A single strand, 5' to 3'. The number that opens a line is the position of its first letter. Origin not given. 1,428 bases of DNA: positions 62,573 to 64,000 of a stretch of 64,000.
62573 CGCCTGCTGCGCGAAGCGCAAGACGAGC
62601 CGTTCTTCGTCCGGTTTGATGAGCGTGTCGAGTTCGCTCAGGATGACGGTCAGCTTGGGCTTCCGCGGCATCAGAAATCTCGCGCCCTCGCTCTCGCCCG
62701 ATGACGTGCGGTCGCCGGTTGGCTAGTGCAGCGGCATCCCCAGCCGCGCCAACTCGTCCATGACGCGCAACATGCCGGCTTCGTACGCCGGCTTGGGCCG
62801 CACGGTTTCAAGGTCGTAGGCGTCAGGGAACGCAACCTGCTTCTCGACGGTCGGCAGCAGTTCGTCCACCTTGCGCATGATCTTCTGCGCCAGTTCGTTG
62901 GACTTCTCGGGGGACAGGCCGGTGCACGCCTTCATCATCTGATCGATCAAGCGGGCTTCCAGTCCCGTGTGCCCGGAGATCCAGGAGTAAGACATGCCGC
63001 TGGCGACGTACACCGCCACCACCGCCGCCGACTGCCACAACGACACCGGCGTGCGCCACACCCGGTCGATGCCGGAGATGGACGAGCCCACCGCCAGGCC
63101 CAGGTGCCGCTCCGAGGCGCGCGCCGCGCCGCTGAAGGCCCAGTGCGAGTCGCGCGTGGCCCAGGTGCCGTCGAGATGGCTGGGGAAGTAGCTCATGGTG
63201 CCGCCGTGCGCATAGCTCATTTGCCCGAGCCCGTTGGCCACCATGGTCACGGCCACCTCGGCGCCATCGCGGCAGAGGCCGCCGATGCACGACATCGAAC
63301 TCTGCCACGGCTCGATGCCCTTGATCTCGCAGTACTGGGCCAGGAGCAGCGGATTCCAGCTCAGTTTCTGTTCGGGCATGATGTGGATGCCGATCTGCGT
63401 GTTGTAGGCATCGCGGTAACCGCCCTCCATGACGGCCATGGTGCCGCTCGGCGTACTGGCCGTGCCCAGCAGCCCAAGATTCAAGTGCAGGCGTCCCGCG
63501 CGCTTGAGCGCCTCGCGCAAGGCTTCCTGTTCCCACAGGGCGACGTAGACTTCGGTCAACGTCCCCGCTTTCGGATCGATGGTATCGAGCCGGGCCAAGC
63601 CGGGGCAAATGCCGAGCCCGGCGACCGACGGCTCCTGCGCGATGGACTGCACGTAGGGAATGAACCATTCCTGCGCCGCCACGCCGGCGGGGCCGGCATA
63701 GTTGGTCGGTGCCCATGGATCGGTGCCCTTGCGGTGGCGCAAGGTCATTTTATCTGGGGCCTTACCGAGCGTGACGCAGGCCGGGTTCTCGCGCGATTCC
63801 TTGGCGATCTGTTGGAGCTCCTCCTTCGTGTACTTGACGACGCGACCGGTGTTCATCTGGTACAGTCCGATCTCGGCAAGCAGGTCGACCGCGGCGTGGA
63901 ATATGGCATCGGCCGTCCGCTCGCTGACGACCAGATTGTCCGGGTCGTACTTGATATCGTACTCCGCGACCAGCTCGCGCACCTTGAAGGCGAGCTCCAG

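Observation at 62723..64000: Non-pyrrolysine homolog of monomethylamine methyltransferase MtmB in a high-GC bacterium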

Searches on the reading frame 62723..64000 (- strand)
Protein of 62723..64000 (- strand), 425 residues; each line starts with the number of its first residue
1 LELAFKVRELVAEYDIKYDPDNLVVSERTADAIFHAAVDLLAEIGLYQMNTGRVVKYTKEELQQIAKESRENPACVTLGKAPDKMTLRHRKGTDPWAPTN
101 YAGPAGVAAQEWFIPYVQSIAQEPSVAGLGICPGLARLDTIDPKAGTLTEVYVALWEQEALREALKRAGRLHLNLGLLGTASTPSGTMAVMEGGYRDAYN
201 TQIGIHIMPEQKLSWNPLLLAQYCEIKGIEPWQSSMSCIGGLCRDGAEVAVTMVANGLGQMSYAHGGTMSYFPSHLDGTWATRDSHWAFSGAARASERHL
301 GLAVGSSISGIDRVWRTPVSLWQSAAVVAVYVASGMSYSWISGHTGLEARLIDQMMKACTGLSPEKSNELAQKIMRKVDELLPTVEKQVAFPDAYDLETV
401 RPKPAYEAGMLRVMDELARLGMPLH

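Call 3: search_protein_families(library=pfam, proteins=[window:62723-64000:-], max_evalue=0.01)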
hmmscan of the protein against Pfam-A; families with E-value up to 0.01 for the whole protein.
window:62723-64000:- (425 aa): 1 family
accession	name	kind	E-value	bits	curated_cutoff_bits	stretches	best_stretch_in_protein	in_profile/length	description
PF05369.18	MtmB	-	7.7e-35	121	25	2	6-268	29-287/450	Monomethylamine methyltransferase MtmB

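Call 4: search_solved_structures(query=window:62723-64000:-, max_evalue=1, show_alignments=2)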
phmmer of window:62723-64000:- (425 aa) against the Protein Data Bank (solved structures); distinct sequences matched with E-value up to 1: 2.
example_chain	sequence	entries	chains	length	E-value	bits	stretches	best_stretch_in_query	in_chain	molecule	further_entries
1l2q_A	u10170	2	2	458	6.1e-13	51.8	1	3-407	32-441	monomethylamine methyltransferase | Monomethylamine methyltransferase mtmB1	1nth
1tv2_A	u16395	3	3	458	7.4e-13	51.5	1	3-407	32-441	Monomethylamine methyltransferase mtmB1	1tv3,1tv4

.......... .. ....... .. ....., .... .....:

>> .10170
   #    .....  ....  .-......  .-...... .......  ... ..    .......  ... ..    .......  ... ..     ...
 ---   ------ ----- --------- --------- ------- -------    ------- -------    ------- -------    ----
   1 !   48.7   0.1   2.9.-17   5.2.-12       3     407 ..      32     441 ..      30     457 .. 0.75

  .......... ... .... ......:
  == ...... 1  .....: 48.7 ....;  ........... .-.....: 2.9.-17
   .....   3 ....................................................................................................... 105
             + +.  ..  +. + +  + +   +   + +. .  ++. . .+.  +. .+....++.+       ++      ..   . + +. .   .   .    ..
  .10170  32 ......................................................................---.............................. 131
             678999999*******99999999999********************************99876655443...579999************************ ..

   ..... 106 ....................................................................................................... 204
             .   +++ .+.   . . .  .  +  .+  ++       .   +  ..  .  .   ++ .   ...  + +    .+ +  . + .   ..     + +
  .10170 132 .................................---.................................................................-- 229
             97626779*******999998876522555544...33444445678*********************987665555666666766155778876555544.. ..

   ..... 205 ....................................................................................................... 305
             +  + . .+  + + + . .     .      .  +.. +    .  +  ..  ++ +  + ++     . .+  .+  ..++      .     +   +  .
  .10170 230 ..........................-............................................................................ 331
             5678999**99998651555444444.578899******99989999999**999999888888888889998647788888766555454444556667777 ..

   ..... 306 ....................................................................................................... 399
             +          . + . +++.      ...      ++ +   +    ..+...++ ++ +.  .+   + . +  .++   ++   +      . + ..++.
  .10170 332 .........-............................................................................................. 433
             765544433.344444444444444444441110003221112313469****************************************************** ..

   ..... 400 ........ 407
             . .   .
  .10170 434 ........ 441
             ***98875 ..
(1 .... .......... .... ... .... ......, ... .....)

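Call 16: find_homologous_proteins(query=window:62726-64000:-, max_evalue=0.00001)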
Query window:62726-64000:- (425 aa): 144 proteins with E <= 0.00001 among 8000 candidates; the best 120 are listed.
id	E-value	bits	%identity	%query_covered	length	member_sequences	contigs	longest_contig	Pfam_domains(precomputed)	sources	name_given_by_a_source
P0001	4.2e-276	934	95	100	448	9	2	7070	PF05369.19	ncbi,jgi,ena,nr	ncbi:MAG: methylamine---corrinoid protein Co-methyltransferase [Deltaproteobacteria bacterium]|nr:me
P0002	1.1e-268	909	92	100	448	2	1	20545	PF05369.19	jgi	-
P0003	5.9e-256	867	89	100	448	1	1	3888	PF05369.19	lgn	-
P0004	8.5e-245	830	84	100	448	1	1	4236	PF05369.19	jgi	jgi:methylamine--corrinoid protein Co-methyltransferase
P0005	1.4e-243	826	83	100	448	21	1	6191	PF05369.19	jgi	-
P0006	3.3e-243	825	83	100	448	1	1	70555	PF05369.19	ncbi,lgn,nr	ncbi:MAG: monomethylamine:corrinoid methyltransferase [Deltaproteobacteria bacterium]|nr:monomethyla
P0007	3.4e-241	819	83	100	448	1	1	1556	PF05369.19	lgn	-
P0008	5.0e-241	818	84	100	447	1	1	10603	PF05369.19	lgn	-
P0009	2.2e-236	803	82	100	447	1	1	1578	PF05369.19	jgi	-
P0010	1.6e-235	800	80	100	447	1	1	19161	PF05369.19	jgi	jgi:hypothetical protein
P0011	1.0e-234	797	81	100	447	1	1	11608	PF05369.19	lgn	-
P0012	2.1e-234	796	81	100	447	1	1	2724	PF05369.19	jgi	jgi:methylamine--corrinoid protein Co-methyltransferase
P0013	2.4e-234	796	81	100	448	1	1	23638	PF05369.19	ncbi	-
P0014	1.2e-231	787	80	100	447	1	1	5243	PF05369.19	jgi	jgi:methylamine---corrinoid protein Co-methyltransferase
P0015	1.8e-228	777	79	100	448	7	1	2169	PF05369.19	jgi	-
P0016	5.9e-227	772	80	100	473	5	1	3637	PF05369.19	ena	-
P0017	7.7e-226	768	79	100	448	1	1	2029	PF05369.19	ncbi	-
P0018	1.3e-218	744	76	100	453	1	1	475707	PF05369.19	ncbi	ncbi:MAG: monomethylamine:corrinoid methyltransferase [Candidatus Binatia bacterium]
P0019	4.0e-217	739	75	100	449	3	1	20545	PF05369.19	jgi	-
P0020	1.0e-214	731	74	100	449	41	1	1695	PF05369.19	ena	-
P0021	5.1e-214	729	74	100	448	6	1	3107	PF05369.19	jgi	jgi:hypothetical protein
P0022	1.6e-211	721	74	100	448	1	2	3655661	PF05369.19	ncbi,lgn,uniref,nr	ncbi:hypothetical protein B9N43_10325 [Denitratisoma sp. DHT3]|uniref:monomethylamine:corrinoid meth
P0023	4.4e-211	719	73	100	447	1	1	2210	PF05369.19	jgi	jgi:hypothetical protein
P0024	1.3e-210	718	75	100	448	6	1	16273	PF05369.19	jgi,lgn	-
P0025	2.0e-210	717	74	100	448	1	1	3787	PF05369.19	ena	-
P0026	3.7e-208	710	74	100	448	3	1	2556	PF05369.19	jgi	jgi:hypothetical protein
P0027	1.4e-207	708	74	100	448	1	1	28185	PF05369.19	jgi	jgi:methylamine--corrinoid protein Co-methyltransferase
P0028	2.0e-207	707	73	100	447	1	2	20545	PF05369.19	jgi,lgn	-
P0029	1.2e-206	705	72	100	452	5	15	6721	PF05369.19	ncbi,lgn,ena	-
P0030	1.3e-205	701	72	100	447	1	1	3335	PF05369.19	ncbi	-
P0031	3.6e-205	700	72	100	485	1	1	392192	PF05369.19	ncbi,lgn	-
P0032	1.2e-204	698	72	100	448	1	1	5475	PF05369.19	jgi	jgi:hypothetical protein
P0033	4.2e-204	696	72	100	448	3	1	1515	PF05369.19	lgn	-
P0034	4.7e-204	696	70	100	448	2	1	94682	PF05369.19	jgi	-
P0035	8.3e-202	689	71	100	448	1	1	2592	PF05369.19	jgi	jgi:hypothetical protein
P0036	1.1e-201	688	72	100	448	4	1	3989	PF05369.19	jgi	jgi:methylamine--corrinoid protein Co-methyltransferase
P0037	1.4e-201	688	71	100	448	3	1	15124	PF05369.19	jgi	jgi:hypothetical protein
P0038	2.5e-201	687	72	100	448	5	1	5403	PF05369.19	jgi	-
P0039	2.1e-198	678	71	100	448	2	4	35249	PF05369.19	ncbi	-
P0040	3.1e-198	677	70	100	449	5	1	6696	PF05369.19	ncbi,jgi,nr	ncbi:MAG: monomethylamine:corrinoid methyltransferase [Deltaproteobacteria bacterium]|nr:monomethyla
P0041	9.0e-198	676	70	100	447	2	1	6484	PF05369.19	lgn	-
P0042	9.5e-198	675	70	100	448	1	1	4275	PF05369.19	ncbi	-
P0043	1.3e-196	672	70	100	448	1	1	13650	PF05369.19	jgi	jgi:methylamine--corrinoid protein Co-methyltransferase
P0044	2.9e-196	671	70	100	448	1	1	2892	PF05369.19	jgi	jgi:hypothetical protein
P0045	4.6e-196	670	69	100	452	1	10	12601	PF05369.19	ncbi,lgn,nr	ncbi:MAG: monomethylamine:corrinoid methyltransferase [Bryobacterales bacterium]|nr:monomethylamine:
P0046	5.4e-195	666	70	100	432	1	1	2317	PF05369.19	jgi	jgi:methylamine--corrinoid protein Co-methyltransferase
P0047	4.1e-194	664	68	100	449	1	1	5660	PF05369.19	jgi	jgi:hypothetical protein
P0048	8.3e-194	662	69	100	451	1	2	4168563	PF05369.19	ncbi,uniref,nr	ncbi:monomethylamine:corrinoid methyltransferase [Denitratisoma oestradiolicum]|uniref:Methylamine--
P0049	2.3e-193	661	70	99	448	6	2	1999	PF05369.19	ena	-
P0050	2.5e-192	658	69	100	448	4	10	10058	PF05369.19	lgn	-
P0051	5.5e-191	653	67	100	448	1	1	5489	PF05369.19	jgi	-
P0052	1.5e-190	652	68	100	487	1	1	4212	PF05369.19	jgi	jgi:methylamine--corrinoid protein Co-methyltransferase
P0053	1.3e-189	649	69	100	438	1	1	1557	PF05369.19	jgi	-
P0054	4.5e-188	644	66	100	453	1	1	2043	PF05369.19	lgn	-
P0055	1.2e-187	642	67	100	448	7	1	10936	PF05369.19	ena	-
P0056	1.4e-186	639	67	100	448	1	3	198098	PF05369.19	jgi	jgi:methylamine--corrinoid protein Co-methyltransferase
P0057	1.6e-181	622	65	100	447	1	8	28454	PF05369.19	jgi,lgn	jgi:methylamine--corrinoid protein Co-methyltransferase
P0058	5.7e-181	620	82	76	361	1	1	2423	PF05369.19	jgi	-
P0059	4.7e-179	614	70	89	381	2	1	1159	PF05369.19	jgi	-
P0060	2.6e-151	522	55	100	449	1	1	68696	PF05369.19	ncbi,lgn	-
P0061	2.8e-149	516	55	100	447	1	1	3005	PF05369.19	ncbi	-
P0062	3.3e-149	516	55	100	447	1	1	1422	PF05369.19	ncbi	-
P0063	3.4e-149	516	54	100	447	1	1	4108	PF05369.19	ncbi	-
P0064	2.3e-148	513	53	100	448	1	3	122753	PF05369.19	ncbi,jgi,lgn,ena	-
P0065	1.0e-147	511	52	100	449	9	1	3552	PF05369.19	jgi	jgi:methylamine--corrinoid protein Co-methyltransferase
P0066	1.1e-147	511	54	100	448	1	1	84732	PF05369.19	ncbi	ncbi:MAG: monomethylamine:corrinoid methyltransferase [Dehalococcoidia bacterium]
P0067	1.9e-147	510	54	100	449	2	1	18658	PF05369.19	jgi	jgi:methylamine--corrinoid protein Co-methyltransferase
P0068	2.9e-147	509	54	100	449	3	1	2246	PF05369.19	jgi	-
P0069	1.5e-146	507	53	100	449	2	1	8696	PF05369.19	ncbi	-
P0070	2.8e-146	506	55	100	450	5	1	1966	PF05369.19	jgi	jgi:methylamine--corrinoid protein Co-methyltransferase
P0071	2.9e-146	506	53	100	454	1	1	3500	PF05369.19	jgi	jgi:hypothetical protein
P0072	4.6e-146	505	55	100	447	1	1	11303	PF05369.19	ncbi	-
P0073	1.3e-145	504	54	100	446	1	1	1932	PF05369.19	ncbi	-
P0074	1.4e-145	504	52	100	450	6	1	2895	PF05369.19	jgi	jgi:methylamine--corrinoid protein Co-methyltransferase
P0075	1.4e-145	504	53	100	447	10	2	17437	PF05369.19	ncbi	-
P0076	1.6e-145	503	52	100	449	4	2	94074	PF05369.19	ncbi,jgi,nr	ncbi:MAG: monomethylamine:corrinoid methyltransferase [Chloroflexi bacterium]|nr:monomethylamine:cor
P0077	2.5e-145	503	54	100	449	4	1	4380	PF05369.19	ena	-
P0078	1.7e-144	500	53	100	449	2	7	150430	PF05369.19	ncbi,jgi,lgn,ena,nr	ncbi:MAG: monomethylamine:corrinoid methyltransferase [Chloroflexi bacterium]|jgi:methylamine---corr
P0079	4.7e-144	499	51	100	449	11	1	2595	PF05369.19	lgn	-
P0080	9.0e-144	498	53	100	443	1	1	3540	PF05369.19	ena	-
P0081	1.0e-143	498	53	99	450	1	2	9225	PF05369.19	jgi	-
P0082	1.2e-143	497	53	100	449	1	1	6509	PF05369.19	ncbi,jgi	-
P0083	1.5e-143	497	53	100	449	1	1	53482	PF05369.19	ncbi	-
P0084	4.2e-143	495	53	100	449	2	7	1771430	PF05369.19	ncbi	-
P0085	1.5e-141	490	52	100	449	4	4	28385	PF05369.19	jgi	-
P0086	5.4e-141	489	54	99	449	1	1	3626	PF05369.19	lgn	-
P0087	6.1e-141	488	53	100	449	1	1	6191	PF05369.19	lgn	-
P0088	1.6e-140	487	52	100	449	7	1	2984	PF05369.19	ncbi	-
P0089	4.1e-140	486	73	70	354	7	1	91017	PF05369.19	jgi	jgi:hypothetical protein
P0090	5.8e-140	485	51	100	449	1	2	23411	PF05369.19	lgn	-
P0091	7.6e-140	485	51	100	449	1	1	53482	PF05369.19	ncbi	-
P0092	1.2e-139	484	52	100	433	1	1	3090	PF05369.19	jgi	-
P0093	1.4e-139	484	52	100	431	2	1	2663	PF05369.19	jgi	jgi:methylamine--corrinoid protein Co-methyltransferase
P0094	1.7e-139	484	51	100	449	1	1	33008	PF05369.19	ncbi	-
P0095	1.9e-139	483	51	100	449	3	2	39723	PF05369.19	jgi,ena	-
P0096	2.6e-139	483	52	100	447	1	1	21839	PF05369.19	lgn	-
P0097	3.1e-139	483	51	100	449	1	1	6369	PF05369.19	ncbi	-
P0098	6.8e-139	482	51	100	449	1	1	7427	PF05369.19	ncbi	-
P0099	1.6e-138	480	50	100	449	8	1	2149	PF05369.19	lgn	-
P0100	1.7e-138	480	51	100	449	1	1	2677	PF05369.19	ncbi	-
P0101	2.9e-138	480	52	100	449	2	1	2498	PF05369.19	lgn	-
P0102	1.8e-137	477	51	100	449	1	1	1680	PF05369.19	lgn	-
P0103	2.1e-135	470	49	100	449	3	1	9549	PF05369.19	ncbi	-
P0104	5.3e-135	469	51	100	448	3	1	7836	PF05369.19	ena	-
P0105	7.7e-135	468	51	100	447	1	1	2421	PF05369.19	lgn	-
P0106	2.2e-134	467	52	100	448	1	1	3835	PF05369.19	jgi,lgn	-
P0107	3.5e-134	466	51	100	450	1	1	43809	PF05369.19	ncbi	-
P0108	5.1e-134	466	49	100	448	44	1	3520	PF05369.19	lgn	-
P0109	1.3e-133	464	51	100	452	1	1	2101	PF05369.19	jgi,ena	-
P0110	2.5e-133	463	75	64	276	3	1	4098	PF05369.19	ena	-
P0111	7.9e-133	462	49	100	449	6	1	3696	PF05369.19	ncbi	-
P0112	1.7e-132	461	49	100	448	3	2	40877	PF05369.19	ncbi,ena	-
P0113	3.1e-132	460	49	100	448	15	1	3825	PF05369.19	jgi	jgi:methylamine--corrinoid protein Co-methyltransferase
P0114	4.7e-132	459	50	100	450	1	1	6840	PF05369.19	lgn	-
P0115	7.5e-132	458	50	99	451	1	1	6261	PF05369.19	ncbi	-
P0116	6.5e-131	455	51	100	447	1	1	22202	PF05369.19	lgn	-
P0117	4.9e-130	452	49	100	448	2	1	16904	PF05369.19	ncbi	-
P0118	4.2e-129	449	50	100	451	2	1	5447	PF05369.19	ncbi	-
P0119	7.2e-128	445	47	100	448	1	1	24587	PF05369.19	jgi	jgi:methylamine--corrinoid protein Co-methyltransferase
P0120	6.5e-127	442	48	100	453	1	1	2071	PF05369.19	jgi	-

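Call 21: find_encoding_contigs(protein=P0002, flank=10000, max_places=3)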
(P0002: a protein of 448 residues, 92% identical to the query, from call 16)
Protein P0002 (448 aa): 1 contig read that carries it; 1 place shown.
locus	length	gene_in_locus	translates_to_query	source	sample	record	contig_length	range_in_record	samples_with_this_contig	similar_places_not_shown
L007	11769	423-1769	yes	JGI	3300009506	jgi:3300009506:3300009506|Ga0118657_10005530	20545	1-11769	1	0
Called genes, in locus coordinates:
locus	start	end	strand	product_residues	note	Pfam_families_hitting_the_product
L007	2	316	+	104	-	?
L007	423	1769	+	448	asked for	PF05369:MtmB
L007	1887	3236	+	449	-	PF05369:MtmB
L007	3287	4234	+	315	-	PF00296:Bac_luciferase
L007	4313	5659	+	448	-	PF05369:MtmB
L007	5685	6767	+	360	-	PF01113:DapB_N (weak), PF19328:DAP_DH_C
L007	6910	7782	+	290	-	PF00296:Bac_luciferase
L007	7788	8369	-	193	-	-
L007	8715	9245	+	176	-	-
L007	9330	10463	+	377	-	PF02771:Acyl-CoA_dh_N, PF02770:Acyl-CoA_dh_M, PF00441:Acyl-CoA_dh_1, PF08028:Acyl-CoA_dh_2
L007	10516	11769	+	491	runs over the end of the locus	PF03972:MmgE_PrpD_N, PF19305:MmgE_PrpD_C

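Call 22: find_encoding_contigs(protein=P0022, flank=10000, max_places=2)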
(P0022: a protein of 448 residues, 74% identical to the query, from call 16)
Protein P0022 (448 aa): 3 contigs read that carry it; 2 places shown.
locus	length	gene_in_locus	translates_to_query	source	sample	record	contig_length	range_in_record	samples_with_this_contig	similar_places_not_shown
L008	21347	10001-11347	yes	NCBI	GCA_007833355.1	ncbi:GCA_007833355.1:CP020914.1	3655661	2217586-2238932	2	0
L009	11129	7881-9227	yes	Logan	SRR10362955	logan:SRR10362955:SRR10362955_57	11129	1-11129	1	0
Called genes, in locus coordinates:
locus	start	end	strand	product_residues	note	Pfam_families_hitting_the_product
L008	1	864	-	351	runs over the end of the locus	PF00155:Aminotran_1_2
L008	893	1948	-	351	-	PF02277:DBI_PRT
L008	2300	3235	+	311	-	PF03186:CobD_Cbib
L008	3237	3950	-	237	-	-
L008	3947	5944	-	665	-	PF00111:Fer2, PF17650:RACo_linker, PF17651:Raco_middle, PF14574:RACo_C_ter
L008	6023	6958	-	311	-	PF00294:PfkB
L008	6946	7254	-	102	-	PF16859:TetR_C_11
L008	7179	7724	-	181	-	PF00440:TetR_N, PF16859:TetR_C_11 (weak)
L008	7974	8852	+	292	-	PF00296:Bac_luciferase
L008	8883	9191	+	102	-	-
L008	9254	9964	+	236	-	PF02607:B12-binding_2, PF02310:B12-binding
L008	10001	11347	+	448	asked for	PF05369:MtmB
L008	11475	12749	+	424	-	PF00464:SHMT, PF00155:Aminotran_1_2 (weak)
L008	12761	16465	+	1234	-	PF02574:S-methyl_trans, PF00809:Pterin_bind, PF02607:B12-binding_2, PF02310:B12-binding, PF02965:Met_synt_B12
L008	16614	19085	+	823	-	PF07715:Plug, PF00593:TonB_dep_Rec_b-barrel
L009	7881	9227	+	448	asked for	PF05369:MtmB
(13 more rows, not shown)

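Call 23: find_encoding_contigs(protein=P0001, flank=10000, max_places=3)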
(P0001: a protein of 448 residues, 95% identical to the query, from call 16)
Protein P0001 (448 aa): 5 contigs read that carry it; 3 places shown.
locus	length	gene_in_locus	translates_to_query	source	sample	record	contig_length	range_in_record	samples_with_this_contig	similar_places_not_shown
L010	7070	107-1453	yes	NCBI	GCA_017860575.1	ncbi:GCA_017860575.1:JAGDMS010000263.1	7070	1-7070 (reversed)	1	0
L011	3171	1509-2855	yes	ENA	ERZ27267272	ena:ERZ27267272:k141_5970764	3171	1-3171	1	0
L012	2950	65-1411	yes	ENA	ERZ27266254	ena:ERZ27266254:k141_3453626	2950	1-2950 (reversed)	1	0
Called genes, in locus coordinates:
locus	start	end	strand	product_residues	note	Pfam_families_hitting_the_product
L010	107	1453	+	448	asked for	PF05369:MtmB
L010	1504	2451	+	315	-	PF00296:Bac_luciferase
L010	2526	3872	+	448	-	PF05369:MtmB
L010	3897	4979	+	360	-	PF01113:DapB_N (weak), PF19328:DAP_DH_C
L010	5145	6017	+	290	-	PF00296:Bac_luciferase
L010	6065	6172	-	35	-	-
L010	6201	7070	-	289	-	PF01012:ETF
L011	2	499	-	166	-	?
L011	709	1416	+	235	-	PF02607:B12-binding_2, PF02310:B12-binding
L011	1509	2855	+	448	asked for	PF05369:MtmB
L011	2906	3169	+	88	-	?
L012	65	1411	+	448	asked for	PF05369:MtmB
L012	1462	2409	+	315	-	PF00296:Bac_luciferase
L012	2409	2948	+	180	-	?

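Call 24: find_encoding_contigs(protein=P0006, flank=10000, max_places=2)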
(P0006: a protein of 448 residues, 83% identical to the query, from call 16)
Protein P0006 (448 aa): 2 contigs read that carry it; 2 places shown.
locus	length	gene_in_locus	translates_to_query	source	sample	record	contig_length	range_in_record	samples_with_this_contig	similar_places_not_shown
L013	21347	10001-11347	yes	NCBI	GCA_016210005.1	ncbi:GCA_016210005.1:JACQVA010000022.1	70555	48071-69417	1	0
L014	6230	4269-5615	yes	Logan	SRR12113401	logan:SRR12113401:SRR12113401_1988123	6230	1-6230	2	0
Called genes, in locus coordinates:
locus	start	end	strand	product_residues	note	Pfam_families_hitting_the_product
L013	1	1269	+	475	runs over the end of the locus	PF00072:Response_reg, PF00158:Sigma54_activat, PF14532:Sigma54_activ_2, PF07728:AAA_5 (weak), PF25601:AAA_lid_14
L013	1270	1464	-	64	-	-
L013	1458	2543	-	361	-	PF10974:DUF2804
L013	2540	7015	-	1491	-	PF01869:BcrAD_BadFG, PF09989:DUF2229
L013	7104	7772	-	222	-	PF00440:TetR_N, PF16859:TetR_C_11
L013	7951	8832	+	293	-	PF00296:Bac_luciferase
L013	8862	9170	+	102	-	-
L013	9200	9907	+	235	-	PF02607:B12-binding_2, PF02310:B12-binding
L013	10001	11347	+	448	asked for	PF05369:MtmB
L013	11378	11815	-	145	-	PF02629:CoA_binding, PF13380:CoA_binding_2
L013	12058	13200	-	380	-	PF00364:Biotin_lipoyl, PF02817:E3_binding, PF00198:2-oxoacid_dh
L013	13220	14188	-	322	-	PF02779:Transket_pyr, PF02780:Transketolase_C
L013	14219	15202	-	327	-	PF00676:E1_dh, PF02775:TPP_enzyme_C (weak)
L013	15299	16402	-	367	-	PF01098:FTSW_RODA_SPOVE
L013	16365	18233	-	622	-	PF03717:PBP_dimer, PF00905:Transpeptidase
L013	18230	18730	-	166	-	PF04093:MreD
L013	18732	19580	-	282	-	PF04085:MreC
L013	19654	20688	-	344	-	PF00022:Actin, PF06723:MreB_Mbl, PF11104:PilM_2 (faint), PF00012:HSP70, PF14450:FtsA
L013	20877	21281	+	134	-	PF05597:Phasin (weak)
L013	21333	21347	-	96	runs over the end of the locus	PF09723:Zn_ribbon_8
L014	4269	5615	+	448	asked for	PF05369:MtmB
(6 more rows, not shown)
